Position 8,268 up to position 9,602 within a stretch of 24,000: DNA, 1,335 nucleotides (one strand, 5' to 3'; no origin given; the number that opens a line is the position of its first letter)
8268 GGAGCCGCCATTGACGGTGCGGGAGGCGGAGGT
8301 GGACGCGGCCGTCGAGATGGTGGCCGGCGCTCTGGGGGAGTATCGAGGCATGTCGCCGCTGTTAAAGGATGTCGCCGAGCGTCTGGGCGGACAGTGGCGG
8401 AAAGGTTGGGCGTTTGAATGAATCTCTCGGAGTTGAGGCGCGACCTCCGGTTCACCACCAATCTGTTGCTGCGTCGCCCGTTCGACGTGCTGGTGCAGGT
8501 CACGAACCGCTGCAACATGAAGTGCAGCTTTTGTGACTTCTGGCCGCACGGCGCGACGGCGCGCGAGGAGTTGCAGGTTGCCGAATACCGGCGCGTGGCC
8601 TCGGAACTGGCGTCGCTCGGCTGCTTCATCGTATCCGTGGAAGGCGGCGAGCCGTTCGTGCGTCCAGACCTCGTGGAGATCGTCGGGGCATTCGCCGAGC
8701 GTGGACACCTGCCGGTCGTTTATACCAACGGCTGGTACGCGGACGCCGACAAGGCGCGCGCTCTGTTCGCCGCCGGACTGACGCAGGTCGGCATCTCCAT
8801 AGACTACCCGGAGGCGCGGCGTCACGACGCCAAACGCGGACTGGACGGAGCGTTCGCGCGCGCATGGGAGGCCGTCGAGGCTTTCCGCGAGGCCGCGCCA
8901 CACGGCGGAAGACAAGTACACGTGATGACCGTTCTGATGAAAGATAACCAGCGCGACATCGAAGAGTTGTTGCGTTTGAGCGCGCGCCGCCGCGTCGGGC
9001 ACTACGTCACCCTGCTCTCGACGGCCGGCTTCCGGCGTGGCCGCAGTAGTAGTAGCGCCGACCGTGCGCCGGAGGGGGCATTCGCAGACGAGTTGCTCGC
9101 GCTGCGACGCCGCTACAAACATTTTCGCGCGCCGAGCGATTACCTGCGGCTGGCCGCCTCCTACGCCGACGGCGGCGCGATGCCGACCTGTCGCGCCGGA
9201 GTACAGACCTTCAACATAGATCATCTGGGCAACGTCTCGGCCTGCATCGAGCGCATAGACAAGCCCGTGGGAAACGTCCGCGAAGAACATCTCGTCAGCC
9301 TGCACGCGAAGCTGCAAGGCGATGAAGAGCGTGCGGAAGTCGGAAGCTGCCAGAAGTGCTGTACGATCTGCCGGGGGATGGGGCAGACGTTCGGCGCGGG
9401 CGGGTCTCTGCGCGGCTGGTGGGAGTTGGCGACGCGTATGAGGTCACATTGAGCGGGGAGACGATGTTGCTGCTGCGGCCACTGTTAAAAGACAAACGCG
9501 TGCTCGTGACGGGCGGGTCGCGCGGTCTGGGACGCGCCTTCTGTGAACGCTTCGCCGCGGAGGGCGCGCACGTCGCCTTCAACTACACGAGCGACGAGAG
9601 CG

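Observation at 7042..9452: Class-III aminotransferase translationally coupled (ATGA) to a SPASM/twitch radical-SAM enzyme inside a fatty-acid-type cluster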

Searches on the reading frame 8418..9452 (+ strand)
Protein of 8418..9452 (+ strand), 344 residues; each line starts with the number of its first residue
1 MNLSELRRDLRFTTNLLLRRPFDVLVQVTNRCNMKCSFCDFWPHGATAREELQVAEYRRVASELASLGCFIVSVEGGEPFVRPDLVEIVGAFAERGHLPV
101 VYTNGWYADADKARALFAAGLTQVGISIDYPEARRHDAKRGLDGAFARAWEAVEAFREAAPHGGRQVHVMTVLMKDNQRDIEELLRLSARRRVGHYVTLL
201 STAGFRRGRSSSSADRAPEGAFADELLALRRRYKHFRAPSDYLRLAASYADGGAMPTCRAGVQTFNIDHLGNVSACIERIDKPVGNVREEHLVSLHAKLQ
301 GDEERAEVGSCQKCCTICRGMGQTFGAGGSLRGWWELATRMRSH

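Call 5: search_protein_families(library=pfam, proteins=[window:8418-9452:+], max_evalue=0.01)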
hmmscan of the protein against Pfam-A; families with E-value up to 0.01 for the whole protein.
window:8418-9452:+ (344 aa): 2 families
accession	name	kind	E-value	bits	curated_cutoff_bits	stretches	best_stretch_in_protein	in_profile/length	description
PF04055.27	Radical_SAM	-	7.1e-24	85.3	29.5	1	27-187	2-165/166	Radical SAM superfamily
PF13186.11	SPASM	-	0.005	17.5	21.5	0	258-314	1-66/67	Iron-sulfur cluster-binding domain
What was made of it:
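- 8418..9452 (+): Small radical SAM enzyme with a twitch or partial SPASM C-terminal domain; uncharacterised family. Pfam Radical_SAM at 85 bits and SPASM at 17.5 bits, sub-threshold (call 5).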

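Call 6: search_protein_families(library=ncbifam, proteins=[window:8418-9452:+], max_evalue=0.01)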
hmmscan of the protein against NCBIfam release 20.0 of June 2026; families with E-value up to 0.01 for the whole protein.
window:8418-9452:+ (344 aa): 62 families (the best 25 are shown)
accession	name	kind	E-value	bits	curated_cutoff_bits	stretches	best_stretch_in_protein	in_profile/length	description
TIGR04055.1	rSAM_NirJ2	equivalog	5.9e-30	104.9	500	1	27-320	5-305/326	putative heme d1 biosynthesis radical SAM protein NirJ2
TIGR04347.1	pseudo_SAM_Halo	equivalog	1.1e-27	97.4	525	1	20-191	37-202/390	TIGR04347 family pseudo-SAM/SPASM protein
TIGR04545.1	rSAM_ahbD_hemeb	equivalog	1.8e-26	93.4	500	1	27-209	5-184/339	heme b synthase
TIGR04303.1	GeoRSP_rSAM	equivalog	4.8e-26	92.1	400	1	19-195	2-171/325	GeoRSP system radical SAM/SPASM protein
TIGR04051.1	rSAM_NirJ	equivalog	1e-25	90.5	515.45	1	24-215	4-189/354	heme d1 biosynthesis radical SAM protein NirJ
NF050035.1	rSAM_WgK_link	exception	6e-25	88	650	1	20-200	7-183/367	radical SAM/SPASM peptide maturase WgkB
TIGR04546.1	rSAM_ahbC_deAc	equivalog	8.8e-25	87.3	650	1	24-193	41-205/390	12,18-didecarboxysiroheme deacetylase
TIGR03962.1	mycofact_rSAM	equivalog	1e-24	87.3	265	1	21-318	11-309/339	mycofactocin radical SAM maturase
TIGR04054.1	rSAM_NirJ1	equivalog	5.7e-22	77.9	650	1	24-193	38-202/387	putative heme d1 biosynthesis radical SAM protein NirJ1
TIGR02666.1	moaA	equivalog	6.8e-22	77.9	284.05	1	23-193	11-185/336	GTP 3',8-cyclase MoaA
TIGR02668.1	moaA_archaeal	equivalog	7.1e-22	77.8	325.25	1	23-208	11-192/303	GTP 3',8-cyclase MoaA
TIGR02109.1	PQQ_syn_pqqE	equivalog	1.3e-20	73.7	381.35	1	20-189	5-170/358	pyrroloquinoline quinone biosynthesis protein PqqE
TIGR04053.2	TIGR04053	equivalog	2e-20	73.4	395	1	19-193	5-178/366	TIGR04053 family radical SAM/SPASM domain-containing protein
TIGR04250.1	SCM_rSAM_ScmE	equivalog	3.5e-20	72.2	400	1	23-187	4-164/358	SynChlorMet cassette radical SAM/SPASM protein ScmE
TIGR04103.1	rSAM_nif11_3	equivalog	3.4e-19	68.7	725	1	26-159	9-140/412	nif11-class peptide radical SAM maturase 3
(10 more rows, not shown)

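Call 8: search_solved_structures(query=window:8418-9452:+, max_evalue=0.001, show_alignments=2)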
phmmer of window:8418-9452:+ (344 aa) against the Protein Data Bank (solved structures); distinct sequences matched with E-value up to 0.001: 10.
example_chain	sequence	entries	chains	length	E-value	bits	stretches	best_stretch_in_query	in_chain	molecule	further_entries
6c8v_A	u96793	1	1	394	1.4e-13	54.1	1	19-147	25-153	Coenzyme PQQ synthesis protein E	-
6efn_A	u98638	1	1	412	5.6e-10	42.3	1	18-308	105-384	Sporulation killing factor maturation protein SkfB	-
7vob_C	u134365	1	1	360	4e-09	39.5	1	25-193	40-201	Cytosylglucuronate decarboxylase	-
7voc_C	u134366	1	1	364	4.1e-09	39.4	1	25-193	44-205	Cytosylglucuronate decarboxylase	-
2fb2_A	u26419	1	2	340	2.2e-06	30.5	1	19-130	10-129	Molybdenum cofactor biosynthesis protein A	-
8wm2_A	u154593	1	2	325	2.7e-06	30.1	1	20-130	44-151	Fe-S radical SAM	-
1tv7_A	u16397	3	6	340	2.8e-06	30.1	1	19-130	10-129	Molybdenum cofactor biosynthesis protein A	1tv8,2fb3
7wzv_A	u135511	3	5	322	0.00044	22.9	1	18-107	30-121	4Fe-4S cluster-binding domain-containing protein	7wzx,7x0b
4m7t_A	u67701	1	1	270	0.00051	22.7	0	24-123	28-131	BtrN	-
4m7s_A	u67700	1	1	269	0.00056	22.5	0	25-123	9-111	BtrN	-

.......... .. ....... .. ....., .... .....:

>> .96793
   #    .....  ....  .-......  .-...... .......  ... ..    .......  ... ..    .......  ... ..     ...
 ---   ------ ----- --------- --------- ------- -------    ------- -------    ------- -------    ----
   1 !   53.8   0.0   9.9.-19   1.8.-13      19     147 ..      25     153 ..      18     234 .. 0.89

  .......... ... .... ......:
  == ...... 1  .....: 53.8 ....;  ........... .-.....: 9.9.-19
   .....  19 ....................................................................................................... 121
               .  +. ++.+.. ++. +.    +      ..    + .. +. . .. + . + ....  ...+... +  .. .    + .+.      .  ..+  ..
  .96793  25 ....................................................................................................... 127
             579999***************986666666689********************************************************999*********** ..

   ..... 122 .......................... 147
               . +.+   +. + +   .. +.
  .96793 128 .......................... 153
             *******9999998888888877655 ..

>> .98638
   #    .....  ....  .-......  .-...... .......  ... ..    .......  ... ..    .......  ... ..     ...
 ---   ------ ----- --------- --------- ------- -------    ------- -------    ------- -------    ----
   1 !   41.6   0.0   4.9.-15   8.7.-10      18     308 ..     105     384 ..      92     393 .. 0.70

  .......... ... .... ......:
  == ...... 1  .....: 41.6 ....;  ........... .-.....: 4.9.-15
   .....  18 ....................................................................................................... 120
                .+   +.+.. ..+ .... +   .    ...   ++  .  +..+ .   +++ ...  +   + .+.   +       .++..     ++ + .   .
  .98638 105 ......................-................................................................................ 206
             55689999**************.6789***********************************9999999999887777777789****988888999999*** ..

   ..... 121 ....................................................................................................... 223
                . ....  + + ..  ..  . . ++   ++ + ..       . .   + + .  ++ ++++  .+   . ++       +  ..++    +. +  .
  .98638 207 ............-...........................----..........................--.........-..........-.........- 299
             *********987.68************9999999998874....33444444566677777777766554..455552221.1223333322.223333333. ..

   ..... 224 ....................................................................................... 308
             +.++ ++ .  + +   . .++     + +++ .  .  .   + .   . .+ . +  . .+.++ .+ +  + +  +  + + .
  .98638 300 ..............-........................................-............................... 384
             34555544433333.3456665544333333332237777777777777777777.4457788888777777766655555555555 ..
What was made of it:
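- On BtrN/anSME-type rSAM dehydrogenases: BtrN matches at E = 5e-4 over residues 24-123 only (call 8).
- Closest known: BtrN with BtrS/BtrR in 2-deoxystreptamine biosynthesis. Different: Sequence similarity is marginal (E = 5e-4, core domain only; call 8).
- Similarity to BtrN is marginal (E = 5e-4, core domain only; call 8).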

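Call 9: find_homologous_proteins(query=window:8418-9452:+, max_evalue=1e-10)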
Query window:8418-9452:+ (344 aa): 557 proteins with E <= 1e-10 among 8000 candidates; the best 120 are listed.
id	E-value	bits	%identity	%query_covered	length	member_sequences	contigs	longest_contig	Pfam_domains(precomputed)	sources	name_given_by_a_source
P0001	2.9e-232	788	100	100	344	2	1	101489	PF04055.28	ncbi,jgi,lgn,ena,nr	ncbi:MAG TPA: radical SAM protein [Pyrinomonadaceae bacterium]|nr:radical SAM protein [Pyrinomonadac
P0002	6.4e-212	721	89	100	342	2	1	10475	PF04055.28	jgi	jgi:MoaA/NifB/PqqE/SkfB family radical SAM enzyme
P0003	1.7e-203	693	88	100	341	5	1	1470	PF04055.28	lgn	-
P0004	4.1e-193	659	84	100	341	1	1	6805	PF04055.28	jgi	jgi:MoaA/NifB/PqqE/SkfB family radical SAM enzyme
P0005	1.1e-185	635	81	100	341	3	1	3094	PF04055.28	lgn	-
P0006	1.8e-185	634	80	100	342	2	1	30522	PF04055.28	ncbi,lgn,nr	ncbi:MAG TPA: radical SAM protein [Pyrinomonadaceae bacterium]|nr:radical SAM protein [Pyrinomonadac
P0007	9.9e-146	503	66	100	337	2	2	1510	PF04055.28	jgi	jgi:MoaA/NifB/PqqE/SkfB family radical SAM enzyme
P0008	1.9e-140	486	62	100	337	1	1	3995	PF13186.12,PF04055.28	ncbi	ncbi:MAG: radical SAM protein [Acidobacteriota bacterium]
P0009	2.2e-132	460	59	100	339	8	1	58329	PF13186.12,PF04055.28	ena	-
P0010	1.5e-131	457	62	100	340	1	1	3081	PF04055.28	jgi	jgi:MoaA/NifB/PqqE/SkfB family radical SAM enzyme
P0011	1.8e-131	457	60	99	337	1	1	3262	PF04055.28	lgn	-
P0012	6.7e-131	455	58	99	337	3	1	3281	PF13186.12,PF04055.28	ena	-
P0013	1.2e-130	454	58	100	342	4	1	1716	PF04055.28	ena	-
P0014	1.2e-130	454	61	100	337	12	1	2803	PF04055.28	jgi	-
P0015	1.5e-130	454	58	99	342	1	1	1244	PF13186.12,PF04055.28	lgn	-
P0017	4.8e-130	452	60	100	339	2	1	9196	PF13186.12,PF04055.28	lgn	-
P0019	7.9e-130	451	61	98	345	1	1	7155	PF13186.12,PF04055.28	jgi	-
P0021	1.2e-129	451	62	98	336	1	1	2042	PF13186.12,PF04055.28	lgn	-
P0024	1.8e-129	450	61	98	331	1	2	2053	PF13186.12,PF04055.28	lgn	-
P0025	2.1e-129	450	62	99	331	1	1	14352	PF13186.12,PF04055.28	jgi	jgi:MoaA/NifB/PqqE/SkfB family radical SAM enzyme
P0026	2.3e-129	450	59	100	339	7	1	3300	PF13186.12,PF04055.28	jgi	jgi:MoaA/NifB/PqqE/SkfB family radical SAM enzyme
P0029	4.6e-129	449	59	99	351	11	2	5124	PF13186.12,PF04055.28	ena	-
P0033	6.4e-129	448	60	100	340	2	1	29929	PF13186.12,PF04055.28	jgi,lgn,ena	-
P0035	1.5e-128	447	60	100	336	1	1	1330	PF13186.12,PF04055.28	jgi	jgi:AdoMet-dependent heme synthase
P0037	3.0e-128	446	61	98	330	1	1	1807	PF13186.12,PF04055.28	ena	-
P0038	3.2e-128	446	60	99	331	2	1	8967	PF13186.12,PF04055.28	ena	-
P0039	3.9e-128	446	59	100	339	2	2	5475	PF13186.12,PF04055.28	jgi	jgi:MoaA/NifB/PqqE/SkfB family radical SAM enzyme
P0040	3.9e-128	446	60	99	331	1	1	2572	PF13186.12,PF04055.28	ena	-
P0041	4.1e-128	446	60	100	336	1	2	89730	PF04055.28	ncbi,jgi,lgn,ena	-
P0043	5.6e-128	445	59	99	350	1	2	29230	PF04055.28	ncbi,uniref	ncbi:radical SAM protein [Haliangium sp.]|uniref:radical SAM protein n=1 Tax=Haliangium sp. TaxID=26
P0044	9.4e-128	444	61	98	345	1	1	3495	PF13186.12,PF04055.28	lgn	-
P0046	1.4e-127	444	60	98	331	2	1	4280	PF13186.12,PF04055.28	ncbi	-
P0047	1.6e-127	444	59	99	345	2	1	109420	PF13186.12,PF04055.28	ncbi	ncbi:MAG: radical SAM/SPASM domain-containing protein [Pseudomonadota bacterium]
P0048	1.9e-127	443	59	100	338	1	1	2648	PF13186.12,PF04055.28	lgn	-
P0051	4.8e-127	442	58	100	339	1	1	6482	PF13186.12,PF04055.28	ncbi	-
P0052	5.3e-127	442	57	100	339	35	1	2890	PF13186.12,PF04055.28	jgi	jgi:MoaA/NifB/PqqE/SkfB family radical SAM enzyme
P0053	6.4e-127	442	59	98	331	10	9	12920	PF13186.12,PF04055.28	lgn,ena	-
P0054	8.1e-127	441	56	99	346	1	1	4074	PF13186.12,PF04055.28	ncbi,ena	-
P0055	1.2e-126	441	60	98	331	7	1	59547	PF04055.28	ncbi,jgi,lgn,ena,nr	ncbi:MAG TPA: radical SAM protein [Burkholderiales bacterium]|nr:radical SAM protein [Burkholderiale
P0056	1.3e-126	441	60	99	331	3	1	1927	PF13186.12,PF04055.28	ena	-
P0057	1.6e-126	440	60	99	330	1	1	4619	PF13186.12,PF04055.28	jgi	jgi:MoaA/NifB/PqqE/SkfB family radical SAM enzyme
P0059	1.8e-126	440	58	100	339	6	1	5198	PF13186.12,PF04055.28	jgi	jgi:MoaA/NifB/PqqE/SkfB family radical SAM enzyme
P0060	1.9e-126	440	59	100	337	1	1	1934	PF13186.12,PF04055.28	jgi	jgi:MoaA/NifB/PqqE/SkfB family radical SAM enzyme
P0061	2.1e-126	440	58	100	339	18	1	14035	PF13186.12,PF04055.28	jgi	jgi:MoaA/NifB/PqqE/SkfB family radical SAM enzyme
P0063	2.2e-126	440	60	99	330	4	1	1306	PF13186.12,PF04055.28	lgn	-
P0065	2.7e-126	440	59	100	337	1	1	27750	PF13186.12,PF04055.28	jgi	jgi:MoaA/NifB/PqqE/SkfB family radical SAM enzyme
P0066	2.8e-126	440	59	100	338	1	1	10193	PF13186.12,PF04055.28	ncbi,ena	-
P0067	3.4e-126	439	58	100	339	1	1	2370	PF13186.12,PF04055.28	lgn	-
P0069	4.7e-126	439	58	100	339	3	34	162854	PF13186.12,PF04055.28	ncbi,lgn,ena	-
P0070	4.9e-126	439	60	99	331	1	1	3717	PF13186.12,PF04055.28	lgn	-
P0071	5.2e-126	439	59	99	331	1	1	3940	PF13186.12,PF04055.28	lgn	-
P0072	5.3e-126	439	60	100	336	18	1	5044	PF13186.12,PF04055.28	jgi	-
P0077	9.1e-126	438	59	98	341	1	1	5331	PF13186.12,PF04055.28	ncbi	-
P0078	9.1e-126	438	57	99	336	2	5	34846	PF13186.12,PF04055.28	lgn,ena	-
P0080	1.3e-125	437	60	98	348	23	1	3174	PF13186.12,PF04055.28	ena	-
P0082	1.6e-125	437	58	100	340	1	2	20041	PF13186.12,PF04055.28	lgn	-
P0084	2.2e-125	437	59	100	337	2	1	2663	PF13186.12,PF04055.28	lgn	-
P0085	2.4e-125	436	60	99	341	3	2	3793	PF13186.12,PF04055.28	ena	-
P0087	2.7e-125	436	58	99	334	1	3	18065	PF13186.12,PF04055.28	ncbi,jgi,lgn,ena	-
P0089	3.6e-125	436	58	100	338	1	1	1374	PF13186.12,PF04055.28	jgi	jgi:MoaA/NifB/PqqE/SkfB family radical SAM enzyme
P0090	4.1e-125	436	59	100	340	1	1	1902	PF13186.12,PF04055.28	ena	-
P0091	4.8e-125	435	58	100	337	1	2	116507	PF13186.12,PF04055.28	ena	-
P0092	5.0e-125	435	59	100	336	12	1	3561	PF13186.12,PF04055.28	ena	-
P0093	5.4e-125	435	59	99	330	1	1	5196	PF13186.12,PF04055.28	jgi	-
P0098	8.0e-125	435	59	98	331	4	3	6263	PF13186.12,PF04055.28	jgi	jgi:MoaA/NifB/PqqE/SkfB family radical SAM enzyme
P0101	1.3e-124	434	57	99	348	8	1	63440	PF13186.12,PF04055.28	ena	-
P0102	1.6e-124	434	59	99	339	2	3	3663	PF13186.12,PF04055.28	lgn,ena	-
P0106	4.2e-124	432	58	100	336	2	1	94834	PF13186.12,PF04055.28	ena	-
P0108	5.4e-124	432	58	100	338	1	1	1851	PF13186.12,PF04055.28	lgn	-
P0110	5.5e-124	432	59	100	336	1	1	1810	PF13186.12,PF04055.28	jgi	jgi:MoaA/NifB/PqqE/SkfB family radical SAM enzyme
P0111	5.8e-124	432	58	100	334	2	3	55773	PF13186.12,PF04055.28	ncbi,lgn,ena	-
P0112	6.1e-124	432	58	98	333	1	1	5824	PF13186.12,PF04055.28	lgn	-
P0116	8.5e-124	431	60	98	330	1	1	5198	PF13186.12,PF04055.28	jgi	jgi:MoaA/NifB/PqqE/SkfB family radical SAM enzyme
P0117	8.7e-124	431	57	100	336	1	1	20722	PF13186.12,PF04055.28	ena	-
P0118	8.8e-124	431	57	99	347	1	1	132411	PF13186.12,PF04055.28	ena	-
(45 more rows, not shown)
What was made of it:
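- On SPASM domain (PF13186; two auxiliary clusters): About half of the homologues do carry a precomputed PF13186 label (call 9).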

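Call 10: find_encoding_contigs(protein=P0055, flank=10000, max_places=2)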
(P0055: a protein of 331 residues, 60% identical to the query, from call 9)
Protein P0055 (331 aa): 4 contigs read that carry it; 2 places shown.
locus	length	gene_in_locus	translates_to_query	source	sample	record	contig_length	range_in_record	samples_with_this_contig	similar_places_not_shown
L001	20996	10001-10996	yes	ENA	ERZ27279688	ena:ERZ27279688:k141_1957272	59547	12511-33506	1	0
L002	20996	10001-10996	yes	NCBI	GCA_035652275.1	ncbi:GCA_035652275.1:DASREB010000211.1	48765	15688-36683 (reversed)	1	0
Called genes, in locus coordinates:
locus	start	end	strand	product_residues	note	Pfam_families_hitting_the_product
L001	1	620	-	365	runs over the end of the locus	PF00355:Rieske, PF00848:Ring_hydroxyl_A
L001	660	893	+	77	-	PF02609:Exonuc_VII_S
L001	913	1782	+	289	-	PF00348:polyprenyl_synt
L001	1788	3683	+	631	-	PF13292:DXP_synthase_N, PF00676:E1_dh, PF02775:TPP_enzyme_C (faint), PF02779:Transket_pyr, PF02780:Transketolase_C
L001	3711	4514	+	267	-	PF02649:GCHY-1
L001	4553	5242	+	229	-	PF01135:PCMT, PF00398:RrnaAD (weak), PF13847:Methyltransf_31 (faint), PF13649:Methyltransf_25 (weak)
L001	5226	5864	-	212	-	PF13650:Asp_protease_2, PF13975:gag-asp_proteas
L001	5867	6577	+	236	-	PF00117:GATase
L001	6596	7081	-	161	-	PF04461:YajQ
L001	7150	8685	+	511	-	PF23545:Zn_ribbon_HMPTM, PF04055:Radical_SAM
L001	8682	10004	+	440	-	PF00202:Aminotran_3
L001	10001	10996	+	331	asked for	PF04055:Radical_SAM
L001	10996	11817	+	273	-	-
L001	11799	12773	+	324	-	PF00070:Pyr_redox (faint), PF00743:FMO-like (faint), PF01494:FAD_binding_3 (weak), PF07992:Pyr_redox_2, PF13450:NAD_binding_8, PF13454:NAD_binding_9 (faint), PF13738:Pyr_redox_3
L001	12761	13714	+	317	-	PF03706:LPG_synthase_TM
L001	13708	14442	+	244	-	PF00106:adh_short, PF08659:KR, PF13561:adh_short_C2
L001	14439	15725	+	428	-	PF00202:Aminotran_3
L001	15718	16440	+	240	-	PF00106:adh_short, PF01370:Epimerase (weak), PF13561:adh_short_C2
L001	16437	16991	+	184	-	-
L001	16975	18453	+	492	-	PF23545:Zn_ribbon_HMPTM, PF04055:Radical_SAM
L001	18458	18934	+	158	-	PF07977:FabA, PF22818:ApeI-like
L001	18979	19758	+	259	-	PF00109:ketoacyl-synt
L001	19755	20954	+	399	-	PF00109:ketoacyl-synt, PF02801:Ketoacyl-synt_C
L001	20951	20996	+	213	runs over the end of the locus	PF00881:Nitroreductase, PF14512:TM1586_NiRdase (weak)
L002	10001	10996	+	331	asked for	PF04055:Radical_SAM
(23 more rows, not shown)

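Call 11: find_encoding_contigs(protein=P0043, flank=10000, max_places=2)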
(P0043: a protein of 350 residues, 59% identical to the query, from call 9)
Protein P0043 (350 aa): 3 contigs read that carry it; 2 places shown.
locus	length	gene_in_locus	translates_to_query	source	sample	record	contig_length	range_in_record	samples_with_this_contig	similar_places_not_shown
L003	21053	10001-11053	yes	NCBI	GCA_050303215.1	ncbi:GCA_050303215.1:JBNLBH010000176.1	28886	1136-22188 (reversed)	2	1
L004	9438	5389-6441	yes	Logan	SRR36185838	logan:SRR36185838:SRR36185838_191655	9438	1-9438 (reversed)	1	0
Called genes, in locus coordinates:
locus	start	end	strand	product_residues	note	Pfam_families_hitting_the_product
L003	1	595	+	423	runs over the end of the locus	PF00109:ketoacyl-synt, PF00108:Thiolase_N (weak), PF02801:Ketoacyl-synt_C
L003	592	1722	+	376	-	PF00109:ketoacyl-synt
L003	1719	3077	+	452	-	PF00109:ketoacyl-synt, PF02801:Ketoacyl-synt_C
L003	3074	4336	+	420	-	PF00109:ketoacyl-synt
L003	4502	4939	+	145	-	PF00550:PP-binding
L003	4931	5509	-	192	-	-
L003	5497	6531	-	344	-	PF01061:ABC2_membrane, PF12698:ABC2_membrane_3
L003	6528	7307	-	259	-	PF00005:ABC_tran, PF02463:SMC_N (faint), PF13304:AAA_21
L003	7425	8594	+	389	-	-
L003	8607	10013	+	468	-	PF00202:Aminotran_3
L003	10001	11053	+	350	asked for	PF04055:Radical_SAM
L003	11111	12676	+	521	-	PF23545:Zn_ribbon_HMPTM, PF04055:Radical_SAM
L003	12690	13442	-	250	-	PF00106:adh_short, PF01370:Epimerase, PF08659:KR, PF13561:adh_short_C2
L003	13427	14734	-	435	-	PF00202:Aminotran_3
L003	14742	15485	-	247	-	PF00106:adh_short, PF08659:KR, PF13561:adh_short_C2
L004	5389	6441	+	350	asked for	PF04055:Radical_SAM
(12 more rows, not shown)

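Call 12: find_encoding_contigs(protein=P0069, flank=10000, max_places=3)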
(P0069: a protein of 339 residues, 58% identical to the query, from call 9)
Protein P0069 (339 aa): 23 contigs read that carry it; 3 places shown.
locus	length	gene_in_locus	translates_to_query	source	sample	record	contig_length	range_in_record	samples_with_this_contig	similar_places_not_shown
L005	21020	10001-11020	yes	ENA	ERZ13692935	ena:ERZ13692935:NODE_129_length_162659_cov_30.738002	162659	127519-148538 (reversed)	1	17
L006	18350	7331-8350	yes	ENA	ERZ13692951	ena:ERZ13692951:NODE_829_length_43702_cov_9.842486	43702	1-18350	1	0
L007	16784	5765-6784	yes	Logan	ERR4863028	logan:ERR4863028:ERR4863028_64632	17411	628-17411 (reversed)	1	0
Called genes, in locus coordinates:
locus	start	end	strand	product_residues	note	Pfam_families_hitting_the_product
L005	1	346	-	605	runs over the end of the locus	-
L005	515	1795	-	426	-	PF13302:Acetyltransf_3, PF00583:Acetyltransf_1, PF13508:Acetyltransf_7 (faint), PF00149:Metallophos, PF12850:Metallophos_2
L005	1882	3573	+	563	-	-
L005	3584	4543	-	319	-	PF01149:Fapy_DNA_glyco, PF06831:H2TH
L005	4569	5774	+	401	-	-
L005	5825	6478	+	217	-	PF00106:adh_short, PF13561:adh_short_C2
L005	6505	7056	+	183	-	-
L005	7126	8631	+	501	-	PF23545:Zn_ribbon_HMPTM, PF04055:Radical_SAM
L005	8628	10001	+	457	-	PF00202:Aminotran_3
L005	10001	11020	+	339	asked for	PF04055:Radical_SAM, PF13186:SPASM (weak)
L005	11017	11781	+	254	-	PF00106:adh_short, PF08659:KR, PF13561:adh_short_C2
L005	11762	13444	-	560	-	PF01541:GIY-YIG (weak)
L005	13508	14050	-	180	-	-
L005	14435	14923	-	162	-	-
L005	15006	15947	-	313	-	-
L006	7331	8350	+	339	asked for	PF04055:Radical_SAM, PF13186:SPASM (weak)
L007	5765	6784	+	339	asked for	PF04055:Radical_SAM, PF13186:SPASM (weak)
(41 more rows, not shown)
